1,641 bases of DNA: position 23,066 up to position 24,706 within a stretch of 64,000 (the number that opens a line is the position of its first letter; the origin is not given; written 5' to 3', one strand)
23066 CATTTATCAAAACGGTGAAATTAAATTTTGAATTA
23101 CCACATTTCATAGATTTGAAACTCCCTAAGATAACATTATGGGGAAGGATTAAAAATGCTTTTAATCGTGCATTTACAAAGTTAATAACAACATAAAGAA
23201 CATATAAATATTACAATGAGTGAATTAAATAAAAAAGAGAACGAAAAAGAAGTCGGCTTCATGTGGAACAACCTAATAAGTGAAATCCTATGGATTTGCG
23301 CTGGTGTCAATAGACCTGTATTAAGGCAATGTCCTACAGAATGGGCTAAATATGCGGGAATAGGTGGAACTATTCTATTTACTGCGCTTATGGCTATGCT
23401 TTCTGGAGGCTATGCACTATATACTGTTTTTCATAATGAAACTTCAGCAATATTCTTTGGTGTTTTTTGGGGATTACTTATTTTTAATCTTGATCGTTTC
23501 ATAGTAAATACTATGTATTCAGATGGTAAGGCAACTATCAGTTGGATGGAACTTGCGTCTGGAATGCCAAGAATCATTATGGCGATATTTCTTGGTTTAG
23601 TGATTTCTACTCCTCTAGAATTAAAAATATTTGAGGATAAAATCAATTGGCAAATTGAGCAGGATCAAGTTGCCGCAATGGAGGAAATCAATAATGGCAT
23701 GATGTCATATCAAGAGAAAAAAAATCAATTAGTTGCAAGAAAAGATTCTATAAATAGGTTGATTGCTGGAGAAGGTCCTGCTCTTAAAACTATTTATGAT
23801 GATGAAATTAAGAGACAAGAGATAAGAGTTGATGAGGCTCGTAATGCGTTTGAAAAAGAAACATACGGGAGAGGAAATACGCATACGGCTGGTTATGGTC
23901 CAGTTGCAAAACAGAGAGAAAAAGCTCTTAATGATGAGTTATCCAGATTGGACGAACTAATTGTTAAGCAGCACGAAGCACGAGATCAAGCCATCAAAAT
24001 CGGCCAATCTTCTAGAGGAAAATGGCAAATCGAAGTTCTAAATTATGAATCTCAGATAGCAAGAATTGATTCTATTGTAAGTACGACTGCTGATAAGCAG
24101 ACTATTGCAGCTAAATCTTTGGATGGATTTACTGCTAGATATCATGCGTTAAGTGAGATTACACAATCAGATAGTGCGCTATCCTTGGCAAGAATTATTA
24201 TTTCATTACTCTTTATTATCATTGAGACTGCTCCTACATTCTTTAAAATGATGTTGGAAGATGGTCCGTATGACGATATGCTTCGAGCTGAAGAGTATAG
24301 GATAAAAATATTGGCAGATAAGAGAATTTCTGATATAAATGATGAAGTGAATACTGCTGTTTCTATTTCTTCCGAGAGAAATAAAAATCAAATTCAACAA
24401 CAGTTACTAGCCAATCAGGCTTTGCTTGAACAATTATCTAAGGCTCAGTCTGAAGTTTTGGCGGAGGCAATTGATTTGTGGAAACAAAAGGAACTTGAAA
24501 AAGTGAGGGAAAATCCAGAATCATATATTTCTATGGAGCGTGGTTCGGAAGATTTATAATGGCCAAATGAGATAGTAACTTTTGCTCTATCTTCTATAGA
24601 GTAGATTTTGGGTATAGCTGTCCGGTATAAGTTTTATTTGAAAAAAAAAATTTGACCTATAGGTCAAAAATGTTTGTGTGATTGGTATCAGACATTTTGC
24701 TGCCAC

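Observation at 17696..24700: AT-rich island with a five-gene TerY-P-like phospho-signalling operon (vWA, PP2C, two HGDL kinases, DUF4407 membrane protein)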

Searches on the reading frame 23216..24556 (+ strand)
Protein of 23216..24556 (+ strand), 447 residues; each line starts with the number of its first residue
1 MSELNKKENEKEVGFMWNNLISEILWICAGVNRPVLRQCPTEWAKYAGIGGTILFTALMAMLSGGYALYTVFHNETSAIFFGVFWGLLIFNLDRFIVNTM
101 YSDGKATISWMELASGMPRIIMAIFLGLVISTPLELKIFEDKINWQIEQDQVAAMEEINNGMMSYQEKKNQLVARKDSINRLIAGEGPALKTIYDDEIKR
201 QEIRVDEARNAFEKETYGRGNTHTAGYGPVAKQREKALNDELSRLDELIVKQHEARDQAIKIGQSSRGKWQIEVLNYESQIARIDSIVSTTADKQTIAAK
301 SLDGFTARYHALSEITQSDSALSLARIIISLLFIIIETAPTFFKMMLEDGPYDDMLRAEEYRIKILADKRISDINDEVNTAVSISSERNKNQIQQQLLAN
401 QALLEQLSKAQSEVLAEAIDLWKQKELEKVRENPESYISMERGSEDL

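Call 3: search_protein_families(library=pfam, proteins=[window:23216-24556:+], max_evalue=0.01)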
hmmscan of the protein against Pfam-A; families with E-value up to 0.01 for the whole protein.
window:23216-24556:+ (447 aa): 1 family
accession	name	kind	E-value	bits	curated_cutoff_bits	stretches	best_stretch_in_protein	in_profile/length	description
PF14362.11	DUF4407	-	1.4e-72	244.9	31.3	1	35-359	2-296/297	Domain of unknown function (DUF4407)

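Call 4: search_protein_families(library=padloc, proteins=[window:23216-24556:+], max_evalue=0.01)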
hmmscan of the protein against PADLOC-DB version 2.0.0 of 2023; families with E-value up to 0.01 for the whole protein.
window:23216-24556:+ (447 aa): 0 families

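Call 8: find_encoding_contigs(protein=window:23216-24556:+, flank=10000, max_places=8)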
Protein window:23216-24556:+ (447 aa): no gene with exactly this product is on record in the collection.

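Call 10: find_homologous_proteins(query=window:23216-24556:+, max_evalue=0.00001)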
Query window:23216-24556:+ (447 aa): 5109 proteins with E <= 0.00001 among 8000 candidates; the best 120 are listed.
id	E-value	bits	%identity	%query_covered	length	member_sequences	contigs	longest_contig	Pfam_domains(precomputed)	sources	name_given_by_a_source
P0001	3.3e-290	980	100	100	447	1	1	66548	PF14362.12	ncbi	-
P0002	2.7e-141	490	56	97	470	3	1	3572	PF14362.12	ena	-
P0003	1.0e-139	484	55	97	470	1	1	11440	PF14362.12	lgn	-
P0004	2.6e-136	473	55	97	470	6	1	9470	PF14362.12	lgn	-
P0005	2.0e-133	464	54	98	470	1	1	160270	PF14362.12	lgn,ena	-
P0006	4.1e-121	423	48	94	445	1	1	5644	PF14362.12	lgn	-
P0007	6.2e-120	419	46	96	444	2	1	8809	PF14362.12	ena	-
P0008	2.9e-118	414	47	94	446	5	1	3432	PF14362.12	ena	-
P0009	5.0e-118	413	48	94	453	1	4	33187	PF14362.12,PF10473.15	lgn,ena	-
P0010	5.2e-118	413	48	94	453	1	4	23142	PF14362.12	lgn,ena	-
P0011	6.9e-118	412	47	96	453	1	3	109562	PF14362.12,PF10473.15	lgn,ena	-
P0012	7.2e-118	412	47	96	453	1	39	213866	PF14362.12,PF10473.15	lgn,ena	-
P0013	8.8e-118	412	48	94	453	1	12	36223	PF14362.12,PF10473.15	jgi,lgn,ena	-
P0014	1.0e-117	412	47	96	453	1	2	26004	PF14362.12,PF10473.15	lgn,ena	-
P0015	1.2e-117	412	47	98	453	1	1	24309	PF14362.12,PF10473.15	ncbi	-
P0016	1.2e-117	412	48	94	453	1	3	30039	PF14362.12,PF10473.15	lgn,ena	-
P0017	1.7e-117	411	48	94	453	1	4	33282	PF14362.12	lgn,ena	-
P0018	2.8e-117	410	46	98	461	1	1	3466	PF14362.12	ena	-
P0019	3.3e-117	410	47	96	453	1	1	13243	PF14362.12,PF10473.15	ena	-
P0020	3.5e-117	410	47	96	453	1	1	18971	PF14362.12,PF10473.15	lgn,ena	-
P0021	5.9e-117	409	48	94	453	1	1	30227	PF14362.12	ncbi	-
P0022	6.4e-117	409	47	94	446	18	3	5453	PF14362.12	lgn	-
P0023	6.5e-117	409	48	94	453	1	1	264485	PF14362.12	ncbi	-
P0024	6.7e-117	409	48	94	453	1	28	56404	PF14362.12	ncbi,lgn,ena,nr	ncbi:MAG: DUF4407 domain-containing protein [Alphaproteobacteria bacterium]|nr:DUF4407 domain-contai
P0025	7.5e-117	409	47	94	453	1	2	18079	PF14362.12,PF10473.15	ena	-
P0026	8.2e-117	409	48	94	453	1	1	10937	PF14362.12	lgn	-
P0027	8.9e-117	409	48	94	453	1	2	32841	PF14362.12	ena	-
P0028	1.1e-116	408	48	94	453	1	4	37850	PF14362.12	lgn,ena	-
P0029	1.1e-116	408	47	96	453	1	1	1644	PF14362.12,PF10473.15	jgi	jgi:hypothetical protein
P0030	1.3e-116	408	47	96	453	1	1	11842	PF14362.12,PF10473.15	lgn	-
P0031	1.3e-116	408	47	94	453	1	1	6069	PF14362.12,PF10473.15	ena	-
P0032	1.4e-116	408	47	99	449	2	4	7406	PF14362.12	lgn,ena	-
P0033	1.6e-116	408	48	94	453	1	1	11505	PF14362.12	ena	-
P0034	1.6e-116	408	48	94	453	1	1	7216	PF14362.12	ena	-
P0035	1.8e-116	408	46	98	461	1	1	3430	PF14362.12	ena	-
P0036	2.1e-116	408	48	94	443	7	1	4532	PF14362.12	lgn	-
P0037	2.9e-116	407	48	94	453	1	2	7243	PF14362.12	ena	-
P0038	3.6e-116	407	46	98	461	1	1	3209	PF14362.12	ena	-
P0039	3.8e-116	407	46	98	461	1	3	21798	PF14362.12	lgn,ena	-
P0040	5.8e-116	406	49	94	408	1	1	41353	PF14362.12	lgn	-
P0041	6.3e-116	406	46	98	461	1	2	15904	PF14362.12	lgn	-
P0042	7.7e-116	406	46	98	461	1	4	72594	PF14362.12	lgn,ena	-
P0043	7.7e-116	406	46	98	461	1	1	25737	PF14362.12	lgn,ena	-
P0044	8.1e-116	406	48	94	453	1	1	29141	PF14362.12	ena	-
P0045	9.2e-116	405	47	98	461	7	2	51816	PF14362.12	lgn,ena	-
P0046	1.1e-115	405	47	94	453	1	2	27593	PF14362.12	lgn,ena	-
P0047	2.0e-115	404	48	94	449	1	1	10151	PF14362.12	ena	-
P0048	3.1e-115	404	46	94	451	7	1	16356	PF14362.12,PF10473.15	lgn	-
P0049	3.5e-115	404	47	94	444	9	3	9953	PF14362.12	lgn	-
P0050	4.3e-115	403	46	98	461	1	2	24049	PF14362.12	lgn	-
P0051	4.6e-115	403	45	98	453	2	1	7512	PF14362.12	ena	-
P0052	7.2e-115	402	50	94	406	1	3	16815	PF14362.12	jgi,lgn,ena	jgi:hypothetical protein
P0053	8.2e-115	402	47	96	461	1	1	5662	PF14362.12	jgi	jgi:hypothetical protein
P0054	9.8e-115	402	47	95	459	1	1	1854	PF14362.12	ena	-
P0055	1.0e-114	402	48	98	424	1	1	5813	PF14362.12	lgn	-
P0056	1.5e-114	401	45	98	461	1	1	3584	PF14362.12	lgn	-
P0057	1.6e-114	401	46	94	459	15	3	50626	PF14362.12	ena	-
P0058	2.2e-114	401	46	96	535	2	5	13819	PF14362.12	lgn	-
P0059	2.5e-114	401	47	94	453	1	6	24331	PF14362.12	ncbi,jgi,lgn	jgi:hypothetical protein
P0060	2.8e-114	401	47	96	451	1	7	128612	PF14362.12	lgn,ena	-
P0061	5.4e-114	400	45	97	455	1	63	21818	PF14362.12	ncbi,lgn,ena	-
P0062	6.0e-114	399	45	97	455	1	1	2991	PF14362.12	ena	-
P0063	6.3e-114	399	47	96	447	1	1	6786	PF14362.12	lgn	-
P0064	6.8e-114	399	47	97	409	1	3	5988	PF14362.12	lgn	-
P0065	9.8e-114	399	47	96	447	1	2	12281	PF14362.12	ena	-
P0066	1.0e-113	399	46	97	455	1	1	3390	PF14362.12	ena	-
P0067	1.1e-113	399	47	94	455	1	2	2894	PF14362.12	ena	-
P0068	1.3e-113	398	48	97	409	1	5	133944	PF14362.12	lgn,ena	-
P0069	1.3e-113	398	47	96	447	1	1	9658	PF14362.12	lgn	-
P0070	1.3e-113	398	50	95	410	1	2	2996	PF14362.12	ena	-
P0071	1.5e-113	398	47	96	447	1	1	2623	PF14362.12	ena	-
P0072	1.7e-113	398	45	97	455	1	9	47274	PF14362.12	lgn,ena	-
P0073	2.3e-113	398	47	94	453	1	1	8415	PF14362.12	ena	-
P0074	2.7e-113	397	44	97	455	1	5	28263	PF14362.12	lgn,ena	-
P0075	2.8e-113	397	47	94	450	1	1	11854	PF14362.12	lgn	-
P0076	2.8e-113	397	48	97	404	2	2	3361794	PF14362.12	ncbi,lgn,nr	ncbi:DUF4407 domain-containing protein [Bacteroides zoogleoformans]|nr:DUF4407 domain-containing pro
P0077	3.0e-113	397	47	96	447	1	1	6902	PF14362.12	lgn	-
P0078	3.2e-113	397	47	96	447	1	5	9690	PF14362.12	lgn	-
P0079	3.3e-113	397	47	96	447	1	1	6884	PF14362.12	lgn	-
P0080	3.6e-113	397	47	96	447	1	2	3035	PF14362.12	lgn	-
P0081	3.8e-113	397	47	96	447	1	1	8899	PF14362.12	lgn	-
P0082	3.9e-113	397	47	96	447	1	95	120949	PF14362.12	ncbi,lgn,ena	-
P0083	4.3e-113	397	48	94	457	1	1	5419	PF14362.12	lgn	-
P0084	4.6e-113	397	46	97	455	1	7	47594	PF14362.12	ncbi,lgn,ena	-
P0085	6.1e-113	396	47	96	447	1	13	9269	PF14362.12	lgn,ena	-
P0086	6.2e-113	396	49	94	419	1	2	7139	PF14362.12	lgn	-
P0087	6.4e-113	396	47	99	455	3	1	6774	PF14362.12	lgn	-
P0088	6.5e-113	396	47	96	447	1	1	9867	PF14362.12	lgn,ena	-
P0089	6.8e-113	396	47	96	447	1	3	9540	PF14362.12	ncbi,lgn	-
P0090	7.0e-113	396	47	96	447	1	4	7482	PF14362.12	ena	-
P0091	7.1e-113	396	47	94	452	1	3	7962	PF14362.12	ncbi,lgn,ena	-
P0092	7.1e-113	396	45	96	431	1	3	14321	PF14362.12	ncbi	-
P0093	7.2e-113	396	47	96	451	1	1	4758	PF14362.12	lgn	-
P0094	7.3e-113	396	47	96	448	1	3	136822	PF14362.12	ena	-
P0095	7.8e-113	396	45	98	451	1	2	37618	PF14362.12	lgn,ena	-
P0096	9.2e-113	396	47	96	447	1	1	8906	PF14362.12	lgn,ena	-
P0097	9.4e-113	396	47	96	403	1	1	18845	PF14362.12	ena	-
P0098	9.6e-113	395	47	96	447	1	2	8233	PF14362.12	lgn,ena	-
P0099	1.0e-112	395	45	98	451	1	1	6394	PF14362.12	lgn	-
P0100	1.0e-112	395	47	97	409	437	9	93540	PF14362.12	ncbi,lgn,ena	-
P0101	1.0e-112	395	46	95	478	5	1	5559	PF14362.12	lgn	-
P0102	1.3e-112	395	47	96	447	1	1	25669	PF14362.12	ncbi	-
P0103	1.4e-112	395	47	96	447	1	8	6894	PF14362.12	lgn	-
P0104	1.5e-112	395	45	96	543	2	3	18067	PF14362.12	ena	-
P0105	1.5e-112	395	47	96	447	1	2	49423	PF14362.12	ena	-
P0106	1.7e-112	395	47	96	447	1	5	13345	PF14362.12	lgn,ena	-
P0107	2.0e-112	394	49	97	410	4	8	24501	PF14362.12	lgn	-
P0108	2.0e-112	394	46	98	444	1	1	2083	PF14362.12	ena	-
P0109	2.2e-112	394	47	98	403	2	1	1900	PF14362.12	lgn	-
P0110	2.3e-112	394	47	94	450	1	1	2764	PF14362.12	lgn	-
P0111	2.3e-112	394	46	94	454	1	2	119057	PF14362.12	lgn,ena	-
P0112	2.8e-112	394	47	96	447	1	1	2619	PF14362.12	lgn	-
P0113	3.2e-112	394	46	96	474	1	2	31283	PF14362.12,PF26095.1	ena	-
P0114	3.3e-112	394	46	98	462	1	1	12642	PF14362.12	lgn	-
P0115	3.7e-112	394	47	94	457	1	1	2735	PF14362.12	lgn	-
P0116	3.7e-112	394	47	95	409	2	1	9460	PF14362.12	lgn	-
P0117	3.8e-112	394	45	96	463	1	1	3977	PF14362.12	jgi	jgi:hypothetical protein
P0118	4.8e-112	393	48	96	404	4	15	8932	PF14362.12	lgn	-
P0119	4.9e-112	393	46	97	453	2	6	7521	PF14362.12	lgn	-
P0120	5.1e-112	393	62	41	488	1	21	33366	PF14362.12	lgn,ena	-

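Call 12: find_encoding_contigs(protein=P0005, flank=10000, max_places=3)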
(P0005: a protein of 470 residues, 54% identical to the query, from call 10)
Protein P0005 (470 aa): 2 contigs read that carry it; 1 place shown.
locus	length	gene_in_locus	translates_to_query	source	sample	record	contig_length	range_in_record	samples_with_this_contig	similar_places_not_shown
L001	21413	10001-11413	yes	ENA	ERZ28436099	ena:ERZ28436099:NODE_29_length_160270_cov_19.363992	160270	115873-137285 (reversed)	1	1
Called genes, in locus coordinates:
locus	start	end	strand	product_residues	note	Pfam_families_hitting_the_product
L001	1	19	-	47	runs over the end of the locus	-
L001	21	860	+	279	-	PF02517:Rce1-like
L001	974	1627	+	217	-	-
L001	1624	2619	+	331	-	PF01148:CTP_transf_1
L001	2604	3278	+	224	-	PF01553:Acyltransferase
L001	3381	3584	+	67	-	-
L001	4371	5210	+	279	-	PF13519:VWA_2 (faint)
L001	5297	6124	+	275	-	PF03747:ADP_ribosyl_GH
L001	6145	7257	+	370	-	PF13672:PP2C_2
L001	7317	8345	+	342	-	PF00069:Pkinase, PF03109:ABC1 (weak)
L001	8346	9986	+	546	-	PF00069:Pkinase, PF03109:ABC1 (weak)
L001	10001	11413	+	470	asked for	PF14362:DUF4407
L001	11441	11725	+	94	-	-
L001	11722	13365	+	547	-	PF01926:MMR_HSR1 (weak)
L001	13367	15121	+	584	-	PF00350:Dynamin_N, PF18709:DLP_helical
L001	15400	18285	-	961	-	PF14200:RicinB_lectin_2 (weak)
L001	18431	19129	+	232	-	-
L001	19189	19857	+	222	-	-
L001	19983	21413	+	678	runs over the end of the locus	PF01554:MatE, PF13189:Cytidylate_kin2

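Call 13: find_encoding_contigs(protein=P0012, flank=10000, max_places=4)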
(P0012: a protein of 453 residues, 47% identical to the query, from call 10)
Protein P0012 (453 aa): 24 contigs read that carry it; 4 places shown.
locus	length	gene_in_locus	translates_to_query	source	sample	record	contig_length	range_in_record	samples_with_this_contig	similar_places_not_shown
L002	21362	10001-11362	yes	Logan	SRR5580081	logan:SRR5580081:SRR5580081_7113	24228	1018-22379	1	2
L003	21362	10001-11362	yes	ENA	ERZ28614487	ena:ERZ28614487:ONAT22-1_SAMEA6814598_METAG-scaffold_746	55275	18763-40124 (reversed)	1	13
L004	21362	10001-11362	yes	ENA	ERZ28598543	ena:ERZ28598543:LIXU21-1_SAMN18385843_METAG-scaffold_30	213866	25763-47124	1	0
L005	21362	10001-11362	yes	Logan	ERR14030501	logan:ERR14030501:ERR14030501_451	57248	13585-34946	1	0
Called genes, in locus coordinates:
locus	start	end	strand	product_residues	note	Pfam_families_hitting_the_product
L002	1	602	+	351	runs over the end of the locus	PF00009:GTP_EFTU (weak), PF00350:Dynamin_N, PF01926:MMR_HSR1, PF02421:FeoB_N (faint)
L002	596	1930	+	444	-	PF00350:Dynamin_N, PF01926:MMR_HSR1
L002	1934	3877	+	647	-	PF00009:GTP_EFTU (weak), PF00350:Dynamin_N, PF01926:MMR_HSR1 (faint)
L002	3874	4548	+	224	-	-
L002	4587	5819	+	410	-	-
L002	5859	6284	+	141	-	-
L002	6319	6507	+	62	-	-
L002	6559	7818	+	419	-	PF02254:TrkA_N (faint), PF00899:ThiF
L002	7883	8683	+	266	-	-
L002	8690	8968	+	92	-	PF23297:ACP_SdgA_C (weak), PF00550:PP-binding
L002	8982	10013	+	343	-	-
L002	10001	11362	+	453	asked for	PF14362:DUF4407, PF10473:CENP-F_leu_zip (weak)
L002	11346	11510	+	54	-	-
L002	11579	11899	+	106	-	-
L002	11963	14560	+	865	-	PF02861:Clp_N, PF23569:NBD_SMAX1, PF00004:AAA, PF17871:AAA_lid_9, PF00158:Sigma54_activat, PF00004:AAA, PF07724:AAA_2, PF07728:AAA_5, +9 more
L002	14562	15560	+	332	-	-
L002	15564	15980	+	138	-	-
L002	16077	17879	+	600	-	PF00069:Pkinase, PF07714:PK_Tyr_Ser-Thr, PF00004:AAA, PF17862:AAA_lid_3 (weak)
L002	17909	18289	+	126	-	-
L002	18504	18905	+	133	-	-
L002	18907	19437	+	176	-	PF22784:PTP-SAK, PF22785:Tc-R-P, PF00782:DSPc, PF22741:PTP-NADK (weak), PF00102:Y_phosphatase (weak)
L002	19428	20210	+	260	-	PF02146:SIR2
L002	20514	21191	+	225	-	-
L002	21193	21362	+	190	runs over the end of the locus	-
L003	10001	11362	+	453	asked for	PF14362:DUF4407, PF10473:CENP-F_leu_zip (weak)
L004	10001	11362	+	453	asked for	PF14362:DUF4407, PF10473:CENP-F_leu_zip (weak)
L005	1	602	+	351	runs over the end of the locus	PF00009:GTP_EFTU (weak), PF00350:Dynamin_N, PF01926:MMR_HSR1, PF02421:FeoB_N (faint)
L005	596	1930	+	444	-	PF00350:Dynamin_N, PF01926:MMR_HSR1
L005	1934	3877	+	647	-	PF00009:GTP_EFTU (weak), PF00350:Dynamin_N, PF01926:MMR_HSR1 (faint)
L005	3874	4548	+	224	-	-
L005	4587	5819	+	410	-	-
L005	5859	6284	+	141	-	-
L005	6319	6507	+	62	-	-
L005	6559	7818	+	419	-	PF02254:TrkA_N (faint), PF00899:ThiF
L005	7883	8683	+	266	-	-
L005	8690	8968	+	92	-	PF23297:ACP_SdgA_C (weak), PF00550:PP-binding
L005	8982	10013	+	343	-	-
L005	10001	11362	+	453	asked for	PF14362:DUF4407, PF10473:CENP-F_leu_zip (weak)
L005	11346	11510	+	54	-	-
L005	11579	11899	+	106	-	-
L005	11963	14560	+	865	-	PF02861:Clp_N, PF23569:NBD_SMAX1, PF00004:AAA, PF17871:AAA_lid_9, PF00158:Sigma54_activat, PF00004:AAA, PF07724:AAA_2, PF07728:AAA_5, +9 more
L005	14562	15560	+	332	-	-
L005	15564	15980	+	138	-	-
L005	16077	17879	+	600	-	PF00069:Pkinase, PF07714:PK_Tyr_Ser-Thr, PF00004:AAA, PF17862:AAA_lid_3 (weak)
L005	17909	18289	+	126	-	-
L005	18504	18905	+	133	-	-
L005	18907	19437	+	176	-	PF22784:PTP-SAK, PF22785:Tc-R-P, PF00782:DSPc, PF22741:PTP-NADK (weak)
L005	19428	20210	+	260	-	PF02146:SIR2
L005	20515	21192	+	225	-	-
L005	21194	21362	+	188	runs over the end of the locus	PF03162:Y_phosphatase2 (weak), PF22785:Tc-R-P (weak)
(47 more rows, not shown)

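Call 33: find_encoding_contigs(protein=P0243, flank=10000, max_places=3)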
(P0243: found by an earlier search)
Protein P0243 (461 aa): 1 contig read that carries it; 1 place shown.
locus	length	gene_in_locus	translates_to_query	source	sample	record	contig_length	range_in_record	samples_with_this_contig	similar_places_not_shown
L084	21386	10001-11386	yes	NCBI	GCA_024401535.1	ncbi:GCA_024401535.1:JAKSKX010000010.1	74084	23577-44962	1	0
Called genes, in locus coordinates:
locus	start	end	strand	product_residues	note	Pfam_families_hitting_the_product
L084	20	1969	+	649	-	PF00580:UvrD-helicase (faint), PF13086:AAA_11, PF13245:AAA_19, PF13604:AAA_30, PF01443:Viral_helicase1 (faint), PF13087:AAA_12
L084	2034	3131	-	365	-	PF13367:PrsW-protease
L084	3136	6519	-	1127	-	PF04851:ResIII (weak), PF13086:AAA_11, PF13245:AAA_19, PF13604:AAA_30, PF13086:AAA_11, PF13087:AAA_12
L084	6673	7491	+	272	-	-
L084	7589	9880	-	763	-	PF07244:POTRA (faint), PF01103:Omp85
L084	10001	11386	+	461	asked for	PF02878:PGM_PMM_I, PF02879:PGM_PMM_II, PF02880:PGM_PMM_III, PF00408:PGM_PMM_IV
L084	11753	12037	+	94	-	-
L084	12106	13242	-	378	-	-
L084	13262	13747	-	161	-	-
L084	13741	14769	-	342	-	-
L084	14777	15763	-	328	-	PF19672:DUF6175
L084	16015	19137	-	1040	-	PF00932:LTD (weak), PF13290:CHB_HEX_C_1, PF13287:Fn3_assoc, PF08757:CotH, PF00932:LTD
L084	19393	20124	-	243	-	PF04402:SIMPL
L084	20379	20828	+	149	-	PF02502:LacAB_rpiB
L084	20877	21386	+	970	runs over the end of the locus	PF00759:Glyco_hydro_9, PF19081:Ig_7, PF18962:Por_Secre_tail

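Call 34: find_encoding_contigs(protein=P0244, flank=10000, max_places=3)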
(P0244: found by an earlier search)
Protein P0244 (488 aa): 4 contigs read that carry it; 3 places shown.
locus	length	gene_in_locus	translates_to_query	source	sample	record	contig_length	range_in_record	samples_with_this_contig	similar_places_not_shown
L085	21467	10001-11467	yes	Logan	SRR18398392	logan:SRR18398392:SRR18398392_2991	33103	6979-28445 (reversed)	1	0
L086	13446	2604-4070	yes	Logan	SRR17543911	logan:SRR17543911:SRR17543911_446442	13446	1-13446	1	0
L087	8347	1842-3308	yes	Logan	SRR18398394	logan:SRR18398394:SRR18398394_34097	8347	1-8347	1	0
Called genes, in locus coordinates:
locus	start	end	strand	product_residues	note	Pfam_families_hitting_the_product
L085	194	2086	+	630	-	PF00580:UvrD-helicase (faint), PF13086:AAA_11, PF13604:AAA_30, PF01443:Viral_helicase1 (faint), PF13245:AAA_19, PF13087:AAA_12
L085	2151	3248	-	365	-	PF13367:PrsW-protease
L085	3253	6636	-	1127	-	PF04851:ResIII (weak), PF13086:AAA_11, PF13245:AAA_19, PF13604:AAA_30, PF13086:AAA_11, PF13087:AAA_12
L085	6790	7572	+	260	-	-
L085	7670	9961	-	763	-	PF07244:POTRA (faint), PF01103:Omp85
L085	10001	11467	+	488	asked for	PF02878:PGM_PMM_I, PF02879:PGM_PMM_II, PF02880:PGM_PMM_III, PF00408:PGM_PMM_IV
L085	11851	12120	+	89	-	-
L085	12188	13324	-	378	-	-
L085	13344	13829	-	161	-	-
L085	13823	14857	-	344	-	-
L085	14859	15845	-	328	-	PF19672:DUF6175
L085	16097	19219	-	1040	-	PF00932:LTD (weak), PF13290:CHB_HEX_C_1, PF13287:Fn3_assoc, PF08757:CotH, PF00932:LTD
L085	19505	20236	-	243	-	PF04402:SIMPL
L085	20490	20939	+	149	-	PF02502:LacAB_rpiB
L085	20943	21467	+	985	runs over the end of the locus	PF00759:Glyco_hydro_9, PF19081:Ig_7, PF18962:Por_Secre_tail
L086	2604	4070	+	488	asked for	PF02878:PGM_PMM_I, PF02879:PGM_PMM_II, PF02880:PGM_PMM_III, PF00408:PGM_PMM_IV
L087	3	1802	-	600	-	?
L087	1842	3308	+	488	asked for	PF02878:PGM_PMM_I, PF02879:PGM_PMM_II, PF02880:PGM_PMM_III, PF00408:PGM_PMM_IV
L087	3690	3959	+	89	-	-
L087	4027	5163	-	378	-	-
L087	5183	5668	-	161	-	-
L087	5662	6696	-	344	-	-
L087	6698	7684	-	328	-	PF19672:DUF6175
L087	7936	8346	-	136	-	?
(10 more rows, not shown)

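Call 45: search_protein_families(library=ncbifam, proteins=[window:23216-24556:+], max_evalue=0.01)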
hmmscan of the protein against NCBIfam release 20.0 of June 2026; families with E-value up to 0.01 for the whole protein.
window:23216-24556:+ (447 aa): 0 families
